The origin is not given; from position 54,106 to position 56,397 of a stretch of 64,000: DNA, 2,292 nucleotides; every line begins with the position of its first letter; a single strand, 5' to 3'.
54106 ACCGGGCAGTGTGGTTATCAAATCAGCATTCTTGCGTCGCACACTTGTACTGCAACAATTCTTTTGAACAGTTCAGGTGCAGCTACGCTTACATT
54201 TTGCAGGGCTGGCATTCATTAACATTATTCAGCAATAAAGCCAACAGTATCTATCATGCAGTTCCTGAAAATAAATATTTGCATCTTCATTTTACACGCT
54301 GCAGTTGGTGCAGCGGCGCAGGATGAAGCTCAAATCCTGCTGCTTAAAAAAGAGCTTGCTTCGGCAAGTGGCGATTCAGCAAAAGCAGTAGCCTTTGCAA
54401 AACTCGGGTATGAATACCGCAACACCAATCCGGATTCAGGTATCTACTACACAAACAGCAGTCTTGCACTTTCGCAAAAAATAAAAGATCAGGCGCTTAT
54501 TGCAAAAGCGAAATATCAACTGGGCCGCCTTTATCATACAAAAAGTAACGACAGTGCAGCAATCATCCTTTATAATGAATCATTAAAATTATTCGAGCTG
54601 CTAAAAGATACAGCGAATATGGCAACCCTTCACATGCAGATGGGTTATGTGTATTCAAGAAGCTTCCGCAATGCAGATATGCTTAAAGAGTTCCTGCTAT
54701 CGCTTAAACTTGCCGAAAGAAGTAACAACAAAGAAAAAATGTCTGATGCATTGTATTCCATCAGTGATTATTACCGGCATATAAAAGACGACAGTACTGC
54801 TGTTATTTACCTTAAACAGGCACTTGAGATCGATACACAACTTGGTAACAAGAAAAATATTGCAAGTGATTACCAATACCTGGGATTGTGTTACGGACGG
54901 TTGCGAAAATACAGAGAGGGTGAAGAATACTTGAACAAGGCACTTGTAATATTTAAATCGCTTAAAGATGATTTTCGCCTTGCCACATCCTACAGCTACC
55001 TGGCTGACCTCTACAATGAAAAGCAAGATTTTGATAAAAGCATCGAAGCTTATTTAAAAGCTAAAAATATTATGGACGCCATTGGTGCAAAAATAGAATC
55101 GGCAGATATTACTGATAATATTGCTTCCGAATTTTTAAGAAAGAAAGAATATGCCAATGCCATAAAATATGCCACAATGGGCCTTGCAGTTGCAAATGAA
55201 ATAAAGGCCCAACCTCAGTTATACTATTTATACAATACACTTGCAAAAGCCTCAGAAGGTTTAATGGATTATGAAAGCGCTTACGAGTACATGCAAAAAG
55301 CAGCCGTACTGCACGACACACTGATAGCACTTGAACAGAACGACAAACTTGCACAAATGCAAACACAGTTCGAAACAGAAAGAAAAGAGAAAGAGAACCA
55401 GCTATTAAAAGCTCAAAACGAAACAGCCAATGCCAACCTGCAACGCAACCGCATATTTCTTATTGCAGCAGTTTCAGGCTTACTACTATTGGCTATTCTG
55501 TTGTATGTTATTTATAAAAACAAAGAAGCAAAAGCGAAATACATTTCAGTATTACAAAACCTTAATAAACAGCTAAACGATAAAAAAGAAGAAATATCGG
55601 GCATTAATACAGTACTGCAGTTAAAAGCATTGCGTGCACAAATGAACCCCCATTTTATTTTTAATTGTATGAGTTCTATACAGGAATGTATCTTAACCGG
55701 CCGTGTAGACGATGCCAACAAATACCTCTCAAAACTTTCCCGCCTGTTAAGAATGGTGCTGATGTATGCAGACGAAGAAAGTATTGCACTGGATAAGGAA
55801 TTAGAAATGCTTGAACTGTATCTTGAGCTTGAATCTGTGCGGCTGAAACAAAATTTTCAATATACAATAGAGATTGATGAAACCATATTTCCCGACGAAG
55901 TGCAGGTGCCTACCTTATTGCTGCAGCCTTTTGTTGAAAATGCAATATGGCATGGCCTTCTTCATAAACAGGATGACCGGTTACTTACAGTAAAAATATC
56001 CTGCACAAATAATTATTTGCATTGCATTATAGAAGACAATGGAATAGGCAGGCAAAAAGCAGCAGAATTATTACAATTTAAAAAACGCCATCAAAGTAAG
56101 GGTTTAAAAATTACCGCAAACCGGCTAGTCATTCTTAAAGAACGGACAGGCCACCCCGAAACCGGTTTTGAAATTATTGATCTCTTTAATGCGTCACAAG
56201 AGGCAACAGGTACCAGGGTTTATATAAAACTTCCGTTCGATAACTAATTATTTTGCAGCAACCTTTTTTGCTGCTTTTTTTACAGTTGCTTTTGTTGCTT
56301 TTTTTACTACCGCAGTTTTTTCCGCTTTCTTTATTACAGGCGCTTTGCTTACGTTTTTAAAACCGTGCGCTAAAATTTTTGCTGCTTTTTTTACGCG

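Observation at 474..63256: One palindrome-cored repeat family fills nearly every intergenic region (37 half-copies in 64 kb)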

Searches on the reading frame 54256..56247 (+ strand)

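Call 26: search_protein_families(library=pfam, proteins=[window:54256-56247:+])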
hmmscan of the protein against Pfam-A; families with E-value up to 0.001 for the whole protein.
window:54256-56247:+ (663 aa): 7 families
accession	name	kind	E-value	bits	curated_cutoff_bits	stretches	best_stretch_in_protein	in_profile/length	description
PF06580.19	His_kinase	-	5.4e-22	78.3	25.2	1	455-534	2-81/81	Histidine kinase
PF13424.12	TPR_12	-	1.5e-21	76.8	30.1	3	208-273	8-75/77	Tetratricopeptide repeat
PF07719.23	TPR_2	-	6e-10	38.9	27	0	206-233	4-31/34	Tetratricopeptide repeat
PF13181.12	TPR_8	-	4.5e-08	33.1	25.7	0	164-194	2-32/34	Tetratricopeptide repeat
PF24885.1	TPR_NPHP3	-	9e-07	29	100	1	138-278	33-177/239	Nephrocystin-3 TPR domain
PF00515.34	TPR_1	-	2.3e-06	27.6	27.8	0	206-232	4-30/34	Tetratricopeptide repeat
PF02518.31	HATPase_c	-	0.00036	21.4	26.4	1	555-662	9-110/111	Histidine kinase-, DNA gyrase B-, and HSP90-like ATPase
